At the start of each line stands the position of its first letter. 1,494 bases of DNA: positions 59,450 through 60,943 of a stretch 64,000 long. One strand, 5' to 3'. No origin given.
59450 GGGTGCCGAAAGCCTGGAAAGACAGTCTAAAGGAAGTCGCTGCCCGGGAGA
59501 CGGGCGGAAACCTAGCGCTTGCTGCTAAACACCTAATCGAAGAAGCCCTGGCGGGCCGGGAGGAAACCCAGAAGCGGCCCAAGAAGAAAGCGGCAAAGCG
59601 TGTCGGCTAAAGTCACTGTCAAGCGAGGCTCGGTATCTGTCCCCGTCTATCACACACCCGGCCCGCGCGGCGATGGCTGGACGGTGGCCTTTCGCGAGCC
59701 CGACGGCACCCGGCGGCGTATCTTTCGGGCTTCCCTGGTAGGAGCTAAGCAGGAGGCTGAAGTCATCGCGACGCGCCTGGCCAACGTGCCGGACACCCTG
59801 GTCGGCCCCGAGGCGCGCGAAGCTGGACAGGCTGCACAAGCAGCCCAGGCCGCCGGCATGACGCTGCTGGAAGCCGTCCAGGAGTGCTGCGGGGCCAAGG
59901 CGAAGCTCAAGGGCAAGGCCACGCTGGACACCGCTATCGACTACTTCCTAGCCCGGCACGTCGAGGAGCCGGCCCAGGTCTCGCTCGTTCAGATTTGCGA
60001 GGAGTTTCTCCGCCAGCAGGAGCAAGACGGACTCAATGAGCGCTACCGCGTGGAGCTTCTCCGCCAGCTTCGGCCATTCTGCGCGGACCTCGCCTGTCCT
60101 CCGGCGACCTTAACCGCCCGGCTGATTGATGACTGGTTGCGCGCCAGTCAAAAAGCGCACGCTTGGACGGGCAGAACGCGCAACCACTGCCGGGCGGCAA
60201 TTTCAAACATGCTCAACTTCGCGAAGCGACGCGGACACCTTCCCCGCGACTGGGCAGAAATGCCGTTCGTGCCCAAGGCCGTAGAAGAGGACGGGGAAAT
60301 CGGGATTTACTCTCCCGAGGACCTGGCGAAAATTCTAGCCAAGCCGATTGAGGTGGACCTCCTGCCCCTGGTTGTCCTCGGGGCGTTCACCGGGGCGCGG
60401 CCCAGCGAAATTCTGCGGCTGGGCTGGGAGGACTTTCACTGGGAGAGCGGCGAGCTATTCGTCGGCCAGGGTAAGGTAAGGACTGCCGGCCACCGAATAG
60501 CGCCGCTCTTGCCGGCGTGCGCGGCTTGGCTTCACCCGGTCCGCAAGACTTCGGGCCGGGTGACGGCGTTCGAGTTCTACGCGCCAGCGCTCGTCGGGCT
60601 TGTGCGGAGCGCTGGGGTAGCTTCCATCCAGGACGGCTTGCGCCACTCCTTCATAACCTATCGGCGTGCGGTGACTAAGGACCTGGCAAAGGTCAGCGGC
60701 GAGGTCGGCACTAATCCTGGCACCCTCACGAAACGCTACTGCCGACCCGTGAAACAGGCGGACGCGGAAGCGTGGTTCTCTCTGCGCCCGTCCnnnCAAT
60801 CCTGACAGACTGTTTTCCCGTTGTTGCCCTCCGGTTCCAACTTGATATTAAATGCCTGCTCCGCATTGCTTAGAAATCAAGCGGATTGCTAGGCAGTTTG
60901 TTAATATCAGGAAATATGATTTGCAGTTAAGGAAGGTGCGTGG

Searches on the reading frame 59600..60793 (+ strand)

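Call 68: search_protein_families(library=pfam, proteins=[window:59600-60793:+], max_evalue=0.01)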
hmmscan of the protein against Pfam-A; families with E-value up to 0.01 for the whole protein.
window:59600-60793:+ (398 aa): 1 family
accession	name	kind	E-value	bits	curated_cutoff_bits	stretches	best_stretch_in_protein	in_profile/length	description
PF00589.27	Phage_integrase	-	9.8e-05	22.6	27.1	1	249-314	19-82/172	Phage integrase family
